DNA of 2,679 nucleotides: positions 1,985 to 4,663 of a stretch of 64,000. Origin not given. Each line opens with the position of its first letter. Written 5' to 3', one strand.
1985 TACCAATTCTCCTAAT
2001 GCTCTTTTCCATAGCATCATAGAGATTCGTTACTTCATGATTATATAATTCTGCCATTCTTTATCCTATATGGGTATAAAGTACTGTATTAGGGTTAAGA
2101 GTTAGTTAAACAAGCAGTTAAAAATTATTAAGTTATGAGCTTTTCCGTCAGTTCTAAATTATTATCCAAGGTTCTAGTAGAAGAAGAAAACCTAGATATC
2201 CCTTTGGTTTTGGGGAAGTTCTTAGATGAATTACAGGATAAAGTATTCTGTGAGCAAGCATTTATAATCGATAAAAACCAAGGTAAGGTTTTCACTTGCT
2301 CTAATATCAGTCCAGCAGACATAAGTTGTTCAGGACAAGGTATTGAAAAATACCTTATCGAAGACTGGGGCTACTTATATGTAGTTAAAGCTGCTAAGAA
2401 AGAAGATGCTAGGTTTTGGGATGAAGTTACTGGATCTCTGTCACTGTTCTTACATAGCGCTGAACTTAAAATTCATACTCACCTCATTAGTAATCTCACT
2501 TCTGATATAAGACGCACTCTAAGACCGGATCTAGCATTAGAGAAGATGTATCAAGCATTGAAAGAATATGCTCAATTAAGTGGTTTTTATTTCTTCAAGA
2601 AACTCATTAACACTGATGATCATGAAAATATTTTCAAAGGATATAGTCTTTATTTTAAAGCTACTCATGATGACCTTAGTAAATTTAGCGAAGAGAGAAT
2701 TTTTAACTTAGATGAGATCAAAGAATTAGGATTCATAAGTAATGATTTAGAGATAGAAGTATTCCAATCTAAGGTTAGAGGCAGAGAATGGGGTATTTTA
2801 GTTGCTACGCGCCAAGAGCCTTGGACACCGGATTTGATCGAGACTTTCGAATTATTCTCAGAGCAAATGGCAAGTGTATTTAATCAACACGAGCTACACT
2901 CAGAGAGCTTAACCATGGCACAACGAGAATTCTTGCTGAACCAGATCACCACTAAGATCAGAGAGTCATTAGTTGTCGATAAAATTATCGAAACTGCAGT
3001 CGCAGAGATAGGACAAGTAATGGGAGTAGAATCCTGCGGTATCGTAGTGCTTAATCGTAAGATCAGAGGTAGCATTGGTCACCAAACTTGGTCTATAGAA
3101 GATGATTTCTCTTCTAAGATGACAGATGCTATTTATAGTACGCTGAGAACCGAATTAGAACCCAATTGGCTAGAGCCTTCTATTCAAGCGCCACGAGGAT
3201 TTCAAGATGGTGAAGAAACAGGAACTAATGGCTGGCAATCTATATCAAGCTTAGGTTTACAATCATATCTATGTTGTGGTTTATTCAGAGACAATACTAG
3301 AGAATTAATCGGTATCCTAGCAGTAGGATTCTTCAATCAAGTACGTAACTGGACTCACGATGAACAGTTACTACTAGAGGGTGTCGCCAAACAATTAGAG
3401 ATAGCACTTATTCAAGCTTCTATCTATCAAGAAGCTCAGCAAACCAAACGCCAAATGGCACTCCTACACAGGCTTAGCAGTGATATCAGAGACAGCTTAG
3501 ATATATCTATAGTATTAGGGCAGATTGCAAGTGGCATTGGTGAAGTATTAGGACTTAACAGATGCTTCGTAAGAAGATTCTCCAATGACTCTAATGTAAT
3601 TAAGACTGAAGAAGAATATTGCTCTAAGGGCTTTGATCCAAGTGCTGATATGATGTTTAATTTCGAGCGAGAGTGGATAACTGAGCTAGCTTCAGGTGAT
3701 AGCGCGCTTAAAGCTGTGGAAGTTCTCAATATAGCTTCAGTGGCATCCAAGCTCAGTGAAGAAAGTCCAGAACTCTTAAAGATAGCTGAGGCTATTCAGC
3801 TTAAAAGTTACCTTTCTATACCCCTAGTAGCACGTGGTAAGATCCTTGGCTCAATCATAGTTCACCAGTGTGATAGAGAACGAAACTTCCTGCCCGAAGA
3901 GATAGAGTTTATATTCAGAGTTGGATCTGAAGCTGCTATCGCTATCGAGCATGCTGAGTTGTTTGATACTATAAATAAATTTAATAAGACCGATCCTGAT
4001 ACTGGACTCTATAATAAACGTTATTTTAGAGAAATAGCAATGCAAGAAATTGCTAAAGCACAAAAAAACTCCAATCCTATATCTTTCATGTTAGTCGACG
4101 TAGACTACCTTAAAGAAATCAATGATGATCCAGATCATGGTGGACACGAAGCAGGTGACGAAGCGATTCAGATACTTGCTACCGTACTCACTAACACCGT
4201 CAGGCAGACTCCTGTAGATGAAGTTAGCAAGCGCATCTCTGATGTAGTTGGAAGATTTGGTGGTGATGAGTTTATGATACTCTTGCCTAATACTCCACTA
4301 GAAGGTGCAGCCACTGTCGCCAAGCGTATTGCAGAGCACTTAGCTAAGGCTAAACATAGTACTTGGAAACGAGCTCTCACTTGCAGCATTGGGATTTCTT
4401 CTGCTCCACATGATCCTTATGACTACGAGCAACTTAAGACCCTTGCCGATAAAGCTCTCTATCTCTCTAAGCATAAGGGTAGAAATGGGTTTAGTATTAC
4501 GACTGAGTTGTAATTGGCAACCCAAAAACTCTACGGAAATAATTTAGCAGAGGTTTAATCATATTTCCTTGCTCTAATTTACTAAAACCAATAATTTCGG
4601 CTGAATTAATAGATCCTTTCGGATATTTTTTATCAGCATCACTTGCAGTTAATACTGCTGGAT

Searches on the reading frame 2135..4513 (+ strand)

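Call 58: search_protein_families(library=pfam, proteins=[window:2135-4513:+], max_evalue=0.00001)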
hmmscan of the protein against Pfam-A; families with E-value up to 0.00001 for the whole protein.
window:2135-4513:+ (792 aa): 4 families
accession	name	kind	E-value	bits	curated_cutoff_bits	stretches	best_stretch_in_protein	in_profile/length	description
PF00990.26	GGDEF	-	6e-36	124.1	23.8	1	618-784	2-160/161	Diguanylate cyclase, GGDEF domain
PF01590.32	GAF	-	2.4e-25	90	22.4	2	460-604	5-133/133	GAF domain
PF13185.12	GAF_2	-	1e-11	45.6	28.6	0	549-605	82-136/136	GAF domain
PF13492.12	GAF_3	-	1.9e-08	35.2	27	0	525-606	56-129/129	GAF domain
